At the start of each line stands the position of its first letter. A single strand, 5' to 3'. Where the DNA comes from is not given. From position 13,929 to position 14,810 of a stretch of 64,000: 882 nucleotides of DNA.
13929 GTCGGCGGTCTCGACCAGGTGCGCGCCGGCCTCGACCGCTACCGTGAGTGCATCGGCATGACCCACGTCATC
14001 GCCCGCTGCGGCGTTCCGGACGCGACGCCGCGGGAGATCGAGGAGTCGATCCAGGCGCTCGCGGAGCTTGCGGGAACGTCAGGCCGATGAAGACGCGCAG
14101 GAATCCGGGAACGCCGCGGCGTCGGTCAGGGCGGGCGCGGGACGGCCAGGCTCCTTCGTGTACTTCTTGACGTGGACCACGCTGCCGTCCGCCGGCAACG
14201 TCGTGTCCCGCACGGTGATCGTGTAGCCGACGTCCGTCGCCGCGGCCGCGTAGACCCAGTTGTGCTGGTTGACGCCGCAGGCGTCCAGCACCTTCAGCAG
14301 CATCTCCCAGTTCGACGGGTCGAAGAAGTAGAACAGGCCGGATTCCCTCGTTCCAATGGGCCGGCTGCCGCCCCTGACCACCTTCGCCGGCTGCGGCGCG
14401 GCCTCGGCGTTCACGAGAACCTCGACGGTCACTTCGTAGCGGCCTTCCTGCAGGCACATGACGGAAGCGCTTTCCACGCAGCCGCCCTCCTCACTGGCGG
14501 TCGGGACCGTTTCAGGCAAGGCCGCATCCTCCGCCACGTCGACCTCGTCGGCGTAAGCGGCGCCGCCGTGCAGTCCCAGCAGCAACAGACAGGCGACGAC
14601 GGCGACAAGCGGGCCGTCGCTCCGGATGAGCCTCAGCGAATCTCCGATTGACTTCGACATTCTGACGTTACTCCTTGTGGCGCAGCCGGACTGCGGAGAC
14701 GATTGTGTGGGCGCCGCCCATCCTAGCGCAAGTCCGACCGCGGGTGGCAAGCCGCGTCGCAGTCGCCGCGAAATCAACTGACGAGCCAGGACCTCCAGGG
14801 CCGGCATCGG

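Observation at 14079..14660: New four-cysteine C-terminal domain of about 115 aa shared by a stand-alone secreted protein and both giant LRR proteins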

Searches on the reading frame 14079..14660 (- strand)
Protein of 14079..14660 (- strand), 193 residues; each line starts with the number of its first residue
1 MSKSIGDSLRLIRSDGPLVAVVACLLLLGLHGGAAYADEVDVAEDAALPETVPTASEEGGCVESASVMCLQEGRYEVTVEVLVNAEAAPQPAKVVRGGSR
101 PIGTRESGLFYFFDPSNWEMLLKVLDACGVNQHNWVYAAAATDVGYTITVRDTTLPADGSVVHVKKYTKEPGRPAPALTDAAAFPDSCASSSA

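Call 8: search_protein_families(library=pfam, proteins=[window:14079-14660:-], max_evalue=0.1)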
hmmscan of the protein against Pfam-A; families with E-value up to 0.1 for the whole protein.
window:14079-14660:- (193 aa): 0 families

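Call 11: search_protein_families(library=ncbifam, proteins=[window:14079-14660:-], max_evalue=10)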
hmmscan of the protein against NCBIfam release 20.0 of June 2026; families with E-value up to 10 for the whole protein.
window:14079-14660:- (193 aa): 0 families
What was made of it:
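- On Short tripartite sorting signals (PEP-CTERM, LPXTG, GlyGly-CTERM, MYXO-CTERM): No NCBIfam hit (call 11).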

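Call 12: find_homologous_proteins(query=window:14079-14660:-)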
Query window:14079-14660:- (193 aa): 60 proteins with E <= 0.001 among 898 candidates.
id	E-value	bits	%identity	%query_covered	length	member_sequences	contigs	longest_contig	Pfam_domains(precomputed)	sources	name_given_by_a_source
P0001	3.1e-122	423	99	100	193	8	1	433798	-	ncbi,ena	-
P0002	6.2e-65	236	61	88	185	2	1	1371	-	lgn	-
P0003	1.5e-64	235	74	72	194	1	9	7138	-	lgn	-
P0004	2.6e-63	231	63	91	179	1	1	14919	-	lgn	-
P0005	4.1e-62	227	63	88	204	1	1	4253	-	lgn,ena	-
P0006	7.0e-62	226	73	72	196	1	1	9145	-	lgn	-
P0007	2.3e-59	218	60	90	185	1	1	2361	-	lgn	-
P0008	9.3e-54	200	51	73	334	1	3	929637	-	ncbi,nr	ncbi:MAG: PKD domain-containing protein [Holophagales bacterium]|nr:PKD domain-containing protein [H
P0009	7.1e-49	184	54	93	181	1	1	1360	-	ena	-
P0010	2.3e-48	182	57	87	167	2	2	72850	-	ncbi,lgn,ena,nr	ncbi:MAG: hypothetical protein F4210_15590 [Holophagales bacterium]|nr:hypothetical protein [Holopha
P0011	2.4e-48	182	55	91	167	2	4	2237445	-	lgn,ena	-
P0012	1.4e-47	180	52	95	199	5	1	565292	-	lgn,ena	-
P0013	3.0e-45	172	50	98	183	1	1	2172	-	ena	-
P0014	8.4e-45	170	52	81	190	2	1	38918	-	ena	-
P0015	2.0e-44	169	55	85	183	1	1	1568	-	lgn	-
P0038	1.5e-36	144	50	78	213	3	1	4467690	-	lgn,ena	-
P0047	1.3e-29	121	48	71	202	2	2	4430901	-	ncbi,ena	-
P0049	3.1e-28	116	43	92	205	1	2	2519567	-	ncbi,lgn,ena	-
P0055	8.6e-22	95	37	65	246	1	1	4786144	-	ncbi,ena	-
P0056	1.3e-21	95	44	75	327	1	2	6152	-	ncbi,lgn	-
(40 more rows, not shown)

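Call 21: find_encoding_contigs(protein=P0001, flank=10000, max_places=3)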
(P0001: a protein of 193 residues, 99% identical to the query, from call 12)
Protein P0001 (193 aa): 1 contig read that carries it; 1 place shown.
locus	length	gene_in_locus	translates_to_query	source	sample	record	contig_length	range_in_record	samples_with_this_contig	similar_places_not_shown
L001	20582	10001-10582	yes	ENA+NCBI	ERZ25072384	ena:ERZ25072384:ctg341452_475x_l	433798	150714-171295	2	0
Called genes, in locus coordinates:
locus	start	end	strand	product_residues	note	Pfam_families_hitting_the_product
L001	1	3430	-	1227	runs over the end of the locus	PF13855:LRR_8 (faint), PF00560:LRR_1 (faint), PF12799:LRR_4 (faint), PF18911:PKD_4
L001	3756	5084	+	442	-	-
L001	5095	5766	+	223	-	PF11138:DUF2911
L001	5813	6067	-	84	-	-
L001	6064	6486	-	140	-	PF01850:PIN (weak), PF13470:PIN_3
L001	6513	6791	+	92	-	-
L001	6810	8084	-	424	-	PF07690:MFS_1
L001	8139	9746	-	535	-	PF00135:COesterase, PF20434:BD-FAE, PF07859:Abhydrolase_3 (weak)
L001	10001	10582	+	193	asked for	-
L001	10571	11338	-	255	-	PF00296:Bac_luciferase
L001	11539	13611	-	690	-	PF00378:ECH_1, PF16113:ECH_2, PF02737:3HCDH_N, PF00725:3HCDH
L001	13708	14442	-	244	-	PF07386:DUF1499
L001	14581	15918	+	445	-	PF00884:Sulfatase, PF01663:Phosphodiest (faint), PF16347:SGSH_C (weak)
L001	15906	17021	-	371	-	PF00155:Aminotran_1_2, PF12897:Asp_aminotransf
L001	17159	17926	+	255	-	PF23441:SDR (weak), PF00106:adh_short, PF08659:KR, PF13561:adh_short_C2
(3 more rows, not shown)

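Call 40: find_encoding_contigs(protein=P0011, flank=6000, max_places=2)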
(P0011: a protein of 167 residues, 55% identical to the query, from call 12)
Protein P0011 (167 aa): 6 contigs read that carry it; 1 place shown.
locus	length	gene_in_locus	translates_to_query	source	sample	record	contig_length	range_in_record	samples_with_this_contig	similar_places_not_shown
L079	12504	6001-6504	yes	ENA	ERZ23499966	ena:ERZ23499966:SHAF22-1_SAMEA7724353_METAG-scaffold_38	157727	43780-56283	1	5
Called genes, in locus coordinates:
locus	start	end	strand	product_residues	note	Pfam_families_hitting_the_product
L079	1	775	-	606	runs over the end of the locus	PF12228:DUF3604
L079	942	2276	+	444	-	-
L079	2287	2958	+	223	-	PF11138:DUF2911 (weak)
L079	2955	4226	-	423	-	PF07690:MFS_1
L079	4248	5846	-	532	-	PF00135:COesterase, PF20434:BD-FAE, PF07859:Abhydrolase_3 (weak)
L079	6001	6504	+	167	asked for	-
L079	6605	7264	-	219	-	PF00296:Bac_luciferase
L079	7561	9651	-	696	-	PF00378:ECH_1, PF16113:ECH_2, PF02737:3HCDH_N, PF00725:3HCDH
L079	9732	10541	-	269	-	PF07386:DUF1499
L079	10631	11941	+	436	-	PF00884:Sulfatase, PF01663:Phosphodiest (weak), PF16347:SGSH_C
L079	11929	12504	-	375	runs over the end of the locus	PF00155:Aminotran_1_2, PF12897:Asp_aminotransf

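Call 41: find_encoding_contigs(protein=P0038, flank=6000, max_places=2)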
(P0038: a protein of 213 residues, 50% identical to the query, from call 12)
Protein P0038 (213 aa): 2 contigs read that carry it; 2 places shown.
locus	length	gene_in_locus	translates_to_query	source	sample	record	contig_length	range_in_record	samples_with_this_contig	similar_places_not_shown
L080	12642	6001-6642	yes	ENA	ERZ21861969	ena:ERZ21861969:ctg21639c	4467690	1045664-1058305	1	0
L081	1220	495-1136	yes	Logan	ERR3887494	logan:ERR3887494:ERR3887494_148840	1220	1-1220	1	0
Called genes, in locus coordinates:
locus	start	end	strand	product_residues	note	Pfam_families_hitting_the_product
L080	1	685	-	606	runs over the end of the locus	PF12228:DUF3604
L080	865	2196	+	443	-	-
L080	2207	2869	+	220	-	PF11138:DUF2911 (weak)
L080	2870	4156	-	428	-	PF07690:MFS_1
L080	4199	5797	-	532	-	PF00135:COesterase, PF20434:BD-FAE, PF07859:Abhydrolase_3 (weak)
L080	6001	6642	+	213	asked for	-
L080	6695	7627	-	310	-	PF00296:Bac_luciferase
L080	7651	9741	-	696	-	PF00378:ECH_1, PF16113:ECH_2, PF02737:3HCDH_N, PF00725:3HCDH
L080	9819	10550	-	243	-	PF07386:DUF1499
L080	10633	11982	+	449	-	PF00884:Sulfatase, PF01663:Phosphodiest (weak), PF16347:SGSH_C (weak)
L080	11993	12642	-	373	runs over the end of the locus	PF00155:Aminotran_1_2, PF12897:Asp_aminotransf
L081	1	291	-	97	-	?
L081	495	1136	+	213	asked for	-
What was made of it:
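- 14079..14660 (-): Gene for the 193-aa stand-alone secreted protein: signal peptide, short acidic linker, then the domain. It is a syntenic orthologue in relatives at 50-55% identity (calls 40, 41).
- The 193-aa gene is a syntenic orthologue across genomes at 50-55% identity (calls 40, 41).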

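Call 42: find_encoding_contigs(protein=P0055, flank=6000, max_places=2)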
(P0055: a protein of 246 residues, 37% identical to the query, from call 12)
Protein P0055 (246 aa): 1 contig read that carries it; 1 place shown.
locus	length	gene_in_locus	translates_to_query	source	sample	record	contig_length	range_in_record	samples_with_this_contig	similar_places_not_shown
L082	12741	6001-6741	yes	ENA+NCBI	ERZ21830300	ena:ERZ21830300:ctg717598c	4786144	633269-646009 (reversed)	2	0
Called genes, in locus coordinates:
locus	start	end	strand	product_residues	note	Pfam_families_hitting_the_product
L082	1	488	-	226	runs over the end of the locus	PF01061:ABC2_membrane, PF03379:CcmB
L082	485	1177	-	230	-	PF00005:ABC_tran, PF13304:AAA_21 (weak)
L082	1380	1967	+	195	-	PF04542:Sigma70_r2, PF08281:Sigma70_r4_2, PF04545:Sigma70_r4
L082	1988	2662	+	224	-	PF13490:zf-HC2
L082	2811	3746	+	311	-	-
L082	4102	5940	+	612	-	PF13432:TPR_16 (weak), PF14559:TPR_19 (weak), PF12895:ANAPC3, PF13414:TPR_11 (weak), PF07719:TPR_2 (weak), PF13414:TPR_11 (weak), PF13432:TPR_16, PF14559:TPR_19 (weak), +13 more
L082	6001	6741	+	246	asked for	-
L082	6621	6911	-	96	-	-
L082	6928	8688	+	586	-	PF00587:tRNA-synt_2b, PF04073:tRNA_edit, PF03129:HGTP_anticodon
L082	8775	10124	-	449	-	PF01595:CNNM, PF00571:CBS, PF03471:CorC_HlyC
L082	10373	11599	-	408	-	PF00291:PALP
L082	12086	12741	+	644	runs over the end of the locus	PF02824:TGS, PF07973:tRNA_SAD, PF00587:tRNA-synt_2b, PF03129:HGTP_anticodon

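Call 55: list_cluster_members(proteins=[P0056, P0226, P0240, P0241, P0242, P0047, P0049, P0213, P0237, P0008])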
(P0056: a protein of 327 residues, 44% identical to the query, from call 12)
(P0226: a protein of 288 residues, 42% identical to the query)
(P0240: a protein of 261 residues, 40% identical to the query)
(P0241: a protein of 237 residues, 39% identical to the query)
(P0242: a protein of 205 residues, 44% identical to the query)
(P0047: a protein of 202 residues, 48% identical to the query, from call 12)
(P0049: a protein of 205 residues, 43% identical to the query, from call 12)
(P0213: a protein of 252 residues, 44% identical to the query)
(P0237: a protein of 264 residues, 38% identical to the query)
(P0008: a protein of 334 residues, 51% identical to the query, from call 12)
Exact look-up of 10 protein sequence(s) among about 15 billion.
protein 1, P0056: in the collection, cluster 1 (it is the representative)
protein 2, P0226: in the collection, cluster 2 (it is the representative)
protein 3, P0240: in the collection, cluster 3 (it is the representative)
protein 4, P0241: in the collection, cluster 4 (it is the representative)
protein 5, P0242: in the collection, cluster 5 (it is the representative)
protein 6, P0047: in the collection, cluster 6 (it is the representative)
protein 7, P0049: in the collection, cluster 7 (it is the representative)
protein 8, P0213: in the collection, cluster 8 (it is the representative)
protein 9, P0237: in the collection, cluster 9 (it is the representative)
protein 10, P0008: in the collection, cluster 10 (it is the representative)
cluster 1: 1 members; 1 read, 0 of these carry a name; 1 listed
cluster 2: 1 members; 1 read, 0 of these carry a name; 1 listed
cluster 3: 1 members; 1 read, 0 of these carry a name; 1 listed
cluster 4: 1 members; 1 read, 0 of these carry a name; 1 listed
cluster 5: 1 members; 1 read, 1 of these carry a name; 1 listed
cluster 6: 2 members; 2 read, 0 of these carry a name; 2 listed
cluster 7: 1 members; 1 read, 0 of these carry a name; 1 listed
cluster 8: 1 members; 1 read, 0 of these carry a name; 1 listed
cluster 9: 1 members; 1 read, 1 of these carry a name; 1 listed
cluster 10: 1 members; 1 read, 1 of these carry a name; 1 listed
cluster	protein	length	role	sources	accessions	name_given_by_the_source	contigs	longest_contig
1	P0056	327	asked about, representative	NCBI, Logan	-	-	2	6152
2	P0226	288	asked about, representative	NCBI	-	-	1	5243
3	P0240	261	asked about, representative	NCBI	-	-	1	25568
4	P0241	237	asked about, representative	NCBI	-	-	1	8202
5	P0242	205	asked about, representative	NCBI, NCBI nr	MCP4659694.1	MAG: hypothetical protein GY856_30190, partial [bacterium] | hypothetical protein [bacterium]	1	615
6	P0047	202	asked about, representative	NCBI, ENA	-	-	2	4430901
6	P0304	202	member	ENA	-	-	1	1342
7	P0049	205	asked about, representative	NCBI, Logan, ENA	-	-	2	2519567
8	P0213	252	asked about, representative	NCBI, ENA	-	-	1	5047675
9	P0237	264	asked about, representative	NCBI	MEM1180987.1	MAG: hypothetical protein AAGM22_21785 [Acidobacteriota bacterium]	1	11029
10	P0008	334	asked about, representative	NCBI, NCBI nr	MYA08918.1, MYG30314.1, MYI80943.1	MAG: PKD domain-containing protein [Holophagales bacterium] | PKD domain-containing protein [Holophagales bacterium]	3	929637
